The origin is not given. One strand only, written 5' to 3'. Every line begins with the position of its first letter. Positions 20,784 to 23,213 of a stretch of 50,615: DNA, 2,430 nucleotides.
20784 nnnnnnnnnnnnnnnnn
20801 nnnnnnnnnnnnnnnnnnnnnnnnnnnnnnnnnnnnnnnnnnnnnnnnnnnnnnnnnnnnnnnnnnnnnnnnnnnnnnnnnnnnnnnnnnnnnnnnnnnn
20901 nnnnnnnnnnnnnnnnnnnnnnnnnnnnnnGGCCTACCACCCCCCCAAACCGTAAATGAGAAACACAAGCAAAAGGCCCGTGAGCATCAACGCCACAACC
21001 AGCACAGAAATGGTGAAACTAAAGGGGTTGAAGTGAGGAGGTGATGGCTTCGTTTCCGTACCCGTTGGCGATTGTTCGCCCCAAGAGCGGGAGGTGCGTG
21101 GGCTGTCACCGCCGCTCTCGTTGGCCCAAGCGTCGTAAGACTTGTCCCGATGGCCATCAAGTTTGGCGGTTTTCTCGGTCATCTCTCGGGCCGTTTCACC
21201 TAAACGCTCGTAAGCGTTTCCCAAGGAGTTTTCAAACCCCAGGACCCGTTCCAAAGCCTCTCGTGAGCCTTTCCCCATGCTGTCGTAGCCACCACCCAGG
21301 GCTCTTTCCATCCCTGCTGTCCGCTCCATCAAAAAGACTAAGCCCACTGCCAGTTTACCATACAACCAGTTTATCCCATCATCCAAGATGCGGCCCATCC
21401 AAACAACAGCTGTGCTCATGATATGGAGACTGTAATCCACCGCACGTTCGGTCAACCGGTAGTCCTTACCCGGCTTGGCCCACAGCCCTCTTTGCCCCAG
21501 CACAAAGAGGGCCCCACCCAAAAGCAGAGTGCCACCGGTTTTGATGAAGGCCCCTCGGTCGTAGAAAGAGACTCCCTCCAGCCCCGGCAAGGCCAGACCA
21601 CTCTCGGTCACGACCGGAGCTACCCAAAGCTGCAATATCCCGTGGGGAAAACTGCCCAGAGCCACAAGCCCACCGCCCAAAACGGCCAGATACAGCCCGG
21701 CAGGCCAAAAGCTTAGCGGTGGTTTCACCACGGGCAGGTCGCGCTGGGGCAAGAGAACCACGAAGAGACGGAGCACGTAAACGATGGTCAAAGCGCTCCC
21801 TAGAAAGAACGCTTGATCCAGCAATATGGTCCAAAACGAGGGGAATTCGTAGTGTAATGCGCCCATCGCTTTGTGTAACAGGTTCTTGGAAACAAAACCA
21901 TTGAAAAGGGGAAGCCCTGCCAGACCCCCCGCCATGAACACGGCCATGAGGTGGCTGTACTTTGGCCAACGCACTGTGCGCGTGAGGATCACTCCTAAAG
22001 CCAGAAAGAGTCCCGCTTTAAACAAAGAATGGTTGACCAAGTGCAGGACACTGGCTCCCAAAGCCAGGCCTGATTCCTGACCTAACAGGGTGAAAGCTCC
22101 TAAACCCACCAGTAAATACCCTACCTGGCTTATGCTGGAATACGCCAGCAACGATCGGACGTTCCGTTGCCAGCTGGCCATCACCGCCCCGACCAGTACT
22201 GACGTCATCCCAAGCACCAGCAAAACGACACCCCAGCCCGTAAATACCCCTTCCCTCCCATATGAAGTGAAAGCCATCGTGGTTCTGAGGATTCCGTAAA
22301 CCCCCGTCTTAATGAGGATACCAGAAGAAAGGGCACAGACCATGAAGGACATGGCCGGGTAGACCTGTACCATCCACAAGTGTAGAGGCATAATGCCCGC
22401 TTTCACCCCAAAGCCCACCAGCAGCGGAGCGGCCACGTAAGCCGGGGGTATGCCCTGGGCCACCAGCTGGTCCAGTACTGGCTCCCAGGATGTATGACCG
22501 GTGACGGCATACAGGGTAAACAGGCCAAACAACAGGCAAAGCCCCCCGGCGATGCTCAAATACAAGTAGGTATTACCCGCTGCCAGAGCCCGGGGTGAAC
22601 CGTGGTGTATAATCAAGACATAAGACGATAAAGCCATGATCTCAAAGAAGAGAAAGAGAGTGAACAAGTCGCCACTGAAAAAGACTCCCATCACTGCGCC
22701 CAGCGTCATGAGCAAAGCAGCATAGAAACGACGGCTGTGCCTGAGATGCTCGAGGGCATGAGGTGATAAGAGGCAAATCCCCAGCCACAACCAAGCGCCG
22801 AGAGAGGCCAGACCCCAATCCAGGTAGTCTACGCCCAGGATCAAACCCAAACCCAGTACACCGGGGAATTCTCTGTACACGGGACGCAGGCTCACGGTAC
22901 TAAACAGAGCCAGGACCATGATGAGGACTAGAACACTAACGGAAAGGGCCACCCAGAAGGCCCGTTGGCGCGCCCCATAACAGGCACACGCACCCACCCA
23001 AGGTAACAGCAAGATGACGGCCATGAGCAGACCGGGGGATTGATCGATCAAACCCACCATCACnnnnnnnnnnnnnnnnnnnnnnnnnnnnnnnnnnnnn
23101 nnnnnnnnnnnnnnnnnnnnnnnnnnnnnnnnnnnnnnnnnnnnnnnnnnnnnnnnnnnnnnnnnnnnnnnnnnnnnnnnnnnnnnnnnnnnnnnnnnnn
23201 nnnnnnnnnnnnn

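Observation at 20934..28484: Ten-gene Mrp cluster arranged like the Mbh membrane arm, with three antiporter-like subunits and no catalytic module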

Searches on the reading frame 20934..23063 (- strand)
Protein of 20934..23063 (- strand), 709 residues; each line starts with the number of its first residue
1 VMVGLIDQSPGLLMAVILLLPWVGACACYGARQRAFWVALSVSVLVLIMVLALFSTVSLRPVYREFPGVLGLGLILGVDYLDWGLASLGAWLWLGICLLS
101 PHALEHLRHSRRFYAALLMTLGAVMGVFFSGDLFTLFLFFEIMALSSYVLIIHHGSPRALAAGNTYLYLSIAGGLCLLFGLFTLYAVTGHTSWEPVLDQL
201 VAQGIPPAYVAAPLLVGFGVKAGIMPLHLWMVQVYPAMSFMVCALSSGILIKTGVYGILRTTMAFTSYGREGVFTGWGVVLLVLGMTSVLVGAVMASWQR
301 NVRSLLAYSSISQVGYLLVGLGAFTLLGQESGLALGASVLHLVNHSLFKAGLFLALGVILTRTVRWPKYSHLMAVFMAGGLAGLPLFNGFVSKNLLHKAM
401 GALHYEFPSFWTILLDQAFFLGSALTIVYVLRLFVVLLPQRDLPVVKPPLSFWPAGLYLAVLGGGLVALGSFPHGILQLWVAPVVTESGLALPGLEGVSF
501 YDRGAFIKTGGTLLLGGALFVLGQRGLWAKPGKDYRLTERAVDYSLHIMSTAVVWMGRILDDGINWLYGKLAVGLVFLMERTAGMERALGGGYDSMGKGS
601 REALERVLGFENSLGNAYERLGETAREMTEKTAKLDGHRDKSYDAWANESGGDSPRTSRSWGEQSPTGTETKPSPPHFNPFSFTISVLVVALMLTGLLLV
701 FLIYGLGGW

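Call 5: search_protein_families(library=pfam, proteins=[window:20934-23063:-], max_evalue=0.01)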
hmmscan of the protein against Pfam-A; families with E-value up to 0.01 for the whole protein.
window:20934-23063:- (709 aa): 1 family
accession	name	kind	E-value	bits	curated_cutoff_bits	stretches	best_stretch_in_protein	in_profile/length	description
PF00361.26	Proton_antipo_M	-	2e-38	132.7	21.5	1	130-396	1-271/294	NADH:quinone oxidoreductase/Mrp antiporter, TM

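Call 6: search_protein_families(library=ncbifam, proteins=[window:20934-23063:-], max_evalue=0.01)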
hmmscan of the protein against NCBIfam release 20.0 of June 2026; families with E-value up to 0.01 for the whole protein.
window:20934-23063:- (709 aa): 74 families (the best 25 are shown)
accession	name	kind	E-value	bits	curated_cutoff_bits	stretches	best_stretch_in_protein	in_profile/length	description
NF006419.0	PRK08668.1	equivalog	3.5e-53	181.3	617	1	14-441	4-435/613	NADH dehydrogenase subunit M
NF005086.0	PRK06521.1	equivalog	6.3e-44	150.5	667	1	111-400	113-414/669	hydrogenase 4 subunit B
NF009310.0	PRK12668.1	equivalog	6.9e-43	147.3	564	1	106-526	90-475/584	Na(+)/H(+) antiporter subunit D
NF006418.0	PRK08667.1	equivalog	4.6e-41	141.1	794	1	32-434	31-445/644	hydrogenase membrane subunit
TIGR01972.1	NDH_I_M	subfamily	5.3e-41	140.8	263.8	1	15-433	2-425/486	NADH-quinone oxidoreductase subunit M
NF006240.0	PRK08376.1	subfamily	1.4e-39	136.4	662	1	72-484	82-503/521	putative monovalent cation/H+ antiporter subunit D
NF009288.0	PRK12648.1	equivalog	1.5e-39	135.8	1104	1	14-435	3-431/954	monovalent cation/H+ antiporter subunit A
NF005561.0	PRK07234.1-1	equivalog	3.4e-38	131.8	718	1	43-412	41-418/569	putative monovalent cation/H+ antiporter subunit D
NF009305.0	PRK12662.1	equivalog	4.1e-37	128.1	700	1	18-433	10-432/492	putative monovalent cation/H+ antiporter subunit D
TIGR00940.1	2a6301s01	subfamily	7.5e-37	127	920.45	1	31-438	23-451/793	monovalent cation:proton antiporter subunit A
NF009285.0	PRK12645.1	equivalog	1.5e-35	122.7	1028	1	35-436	30-453/804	Na+/H+ antiporter subunit A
NF009287.0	PRK12647.1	equivalog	2.6e-34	118.9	937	1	27-477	20-474/773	putative monovalent cation/H+ antiporter subunit A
NF006238.0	PRK08375.1-4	equivalog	2.6e-34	118.9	626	1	103-399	97-397/531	putative monovalent cation/H+ antiporter subunit D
NF009290.0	PRK12650.1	equivalog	9e-34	116.5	980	1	100-470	101-472/966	DUF4040 family protein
NF005818.0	PRK07691.1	equivalog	1.5e-33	116.5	586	1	72-435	69-430/496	Na+/H+ antiporter subunit D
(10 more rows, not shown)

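Call 19: find_related_loci(query=window:20934-23063:-, collection=genome_contigs, flank=10000)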
Query window:20934-23063:- (709 aa) in genome_contigs; peptide patterns used: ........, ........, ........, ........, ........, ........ (x = any residue, [..] = any of these).
82 stretches matched a pattern, but none encodes a relative of the query by tblastn (E <= 1e-3).

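Call 35: search_solved_structures(query=window:20934-23063:-, max_evalue=1e-10)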
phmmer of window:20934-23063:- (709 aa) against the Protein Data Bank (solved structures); distinct sequences matched with E-value up to 1e-10: 31.
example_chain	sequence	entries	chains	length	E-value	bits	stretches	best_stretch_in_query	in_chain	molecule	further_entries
6u8y_X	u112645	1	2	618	3.5e-34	121.4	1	15-448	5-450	NADH dehydrogenase subunit M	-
6cfw_H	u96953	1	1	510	1.2e-32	116.3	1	81-402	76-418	Monovalent cation/H+ antiporter subunit D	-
7qru_A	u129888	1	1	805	3.6e-28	101.5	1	19-485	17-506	Na+/H+ antiporter subunit A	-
7qru_D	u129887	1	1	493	1.1e-27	100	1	72-397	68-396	Na+/H+ antiporter subunit D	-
7d3u_D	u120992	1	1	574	1.2e-27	99.8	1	110-396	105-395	Monovalent Na+/H+ antiporter subunit D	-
6z16_D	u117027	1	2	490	2.8e-27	98.6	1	18-424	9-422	Multisubunit Na+/H+ antiporter, D subunit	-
7wff_D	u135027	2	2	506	1.6e-25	92.8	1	82-442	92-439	NAD(P)H-quinone oxidoreductase chain 4, chloroplastic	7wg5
9grx_D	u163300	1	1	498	8.4e-25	90.4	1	77-440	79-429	NAD(P)H-quinone oxidoreductase chain 4, chloroplastic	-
7eu3_D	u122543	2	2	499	3.3e-24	88.5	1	74-443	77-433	NAD(P)H-quinone oxidoreductase chain 4, chloroplastic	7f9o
6u8y_H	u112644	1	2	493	5.6e-24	87.7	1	116-434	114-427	NADH dehydrogenase subunit N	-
6z16_A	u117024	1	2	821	2.2e-23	85.7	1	35-558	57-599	Multisubunit Na+/H+ antiporter, A subunit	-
7d3u_A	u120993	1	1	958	6.8e-22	80.8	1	110-400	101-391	Monovalent Na+/H+ antiporter subunit A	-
6hum_D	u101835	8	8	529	1e-21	80.2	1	32-480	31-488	NAD(P)H-quinone oxidoreductase chain 4 1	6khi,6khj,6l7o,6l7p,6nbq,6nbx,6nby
6tjv_D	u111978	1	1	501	3.9e-19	71.7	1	14-364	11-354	NADH dehydrogenase subunit 4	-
7p61_M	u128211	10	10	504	4e-17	65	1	13-393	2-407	NADH dehydrogenase I subunit M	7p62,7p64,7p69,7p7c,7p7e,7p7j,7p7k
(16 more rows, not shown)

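Call 63: predict_structure(alignment_id=A1)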
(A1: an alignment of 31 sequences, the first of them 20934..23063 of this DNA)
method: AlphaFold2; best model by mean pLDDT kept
length: 709 residues; sequences in the alignment: 31
mean_pLDDT: 72.2   pTM: 0.73
mean pLDDT of the five models: 72.2, 70.8, 67.8, 67.8, 58.2
residues with pLDDT >= 90: 154; 70-90: 301; 50-70: 78; < 50: 176
segments of 3 or more residues with pLDDT < 50: 1-7, 364-367, 531-534, 536-546, 548-550, 552-554, 570-619, 624-626, 631-637, 639-644, 646-648, 650-702, 704-709
pLDDT, mean of each block of 10 residues (from residue 1): 43 91 93 90 97 90 72 82 94 90 70 92 95 92 90 83 84 87 86 81 83 88 65 74 81 91 69 70 90 86 86 91 82 88 87 77 52 71 83 91 85 88 91 73 59 84 86 87 81 77 88 91 72 46 46 49 51 42 36 39 41 43 47 45 47 38 31 33 37 45 42
secondary structure, 60 per line:
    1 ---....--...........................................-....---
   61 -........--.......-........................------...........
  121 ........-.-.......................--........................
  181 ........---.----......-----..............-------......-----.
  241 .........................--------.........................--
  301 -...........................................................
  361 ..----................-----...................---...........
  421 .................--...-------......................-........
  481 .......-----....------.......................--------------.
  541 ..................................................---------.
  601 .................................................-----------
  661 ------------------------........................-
elements in order (helices of 4 or more, strands of 3 or more residues): H4-7 H10-52 H54-57 E62-69 E72-78 H80-103 H110-128 H133-154 H157-188 H197-202 H208-221 H229-234 H240-265 H274-298 H302-362 H367-382 H388-406 H410-437 H450-471 H473-487 H493-496 H503-525 H540-590 H600-649 H685-708

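Call 67: fold_search(model_id=the predicted structure, library=pdb)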
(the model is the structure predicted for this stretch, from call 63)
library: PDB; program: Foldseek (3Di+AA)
matches with E <= 10: 550; with E <= 0.001: 196
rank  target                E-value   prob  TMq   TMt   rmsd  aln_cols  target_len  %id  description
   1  7qru_A                4.9e-20  1.00  0.67  0.59  11.8       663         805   22  Structure of Bacillus pseudofirmus Mrp antiporter complex, monomer (released 2022-11-09)
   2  9a6h_A                3.2e-19  1.00  0.66  0.59  12.4       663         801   22  Integrative model of MRPA-MRPD by crosslinking MS and deep learning (released 2024-09-18)
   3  9a6h_B                1.6e-18  1.00  0.59  0.84   3.3       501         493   22  Integrative model of MRPA-MRPD by crosslinking MS and deep learning (released 2024-09-18)
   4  6z16_A                2.1e-18  1.00  0.67  0.60   9.2       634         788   22  Structure of the Mrp antiporter complex (released 2020-08-12)
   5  8e9g_L                3.0e-18  1.00  0.62  0.70  13.2       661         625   20  Mycobacterial respiratory complex I with both quinone positions modelled (released 2022-10-12)
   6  8e9i_L                4.7e-18  1.00  0.64  0.72  14.0       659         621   20  Mycobacterial respiratory complex I, semi-inserted quinone (released 2022-10-12)
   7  6u8y_X                8.5e-18  1.00  0.59  0.69  11.3       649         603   24  Structure of the membrane-bound sulfane sulfur reductase (MBS), an archaeal respiratory membrane complex (released 2020-09-09)
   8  6z16_D                2.4e-17  1.00  0.59  0.84   3.3       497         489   24  Structure of the Mrp antiporter complex (released 2020-08-12)
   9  6hum_F                6.7e-17  1.00  0.59  0.67  12.9       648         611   20  Structure of the photosynthetic complex I from Thermosynechococcus elongatus (released 2019-01-09)
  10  4he8_F                1.1e-16  1.00  0.63  0.73  13.1       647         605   21  Crystal structure of the membrane domain of respiratory complex I from Thermus thermophilus (released 2013-02-13)
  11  7d3u_A                1.2e-16  1.00  0.64  0.51   7.2       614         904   21  Structure of Mrp complex from Dietzia sp. DQ12-45-1b (released 2020-12-09)
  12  6yj4_L                1.3e-16  1.00  0.62  0.66  14.6       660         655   16  Structure of Yarrowia lipolytica complex I at 2.7 A (released 2020-08-12)
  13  7p69_L                1.5e-16  1.00  0.58  0.67  13.8       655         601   22  Complex I from E. coli, DDM/LMNG-purified, under Turnover at pH 6, Resting state (released 2022-09-21)
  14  6khj_F                1.5e-16  1.00  0.60  0.66  13.3       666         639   20  Supercomplex for electron transfer (released 2020-02-12)
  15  7p62_L                1.8e-16  1.00  0.52  0.62  20.3       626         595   20  Complex I from E. coli, DDM-purified, Apo, Resting state (released 2022-09-21)
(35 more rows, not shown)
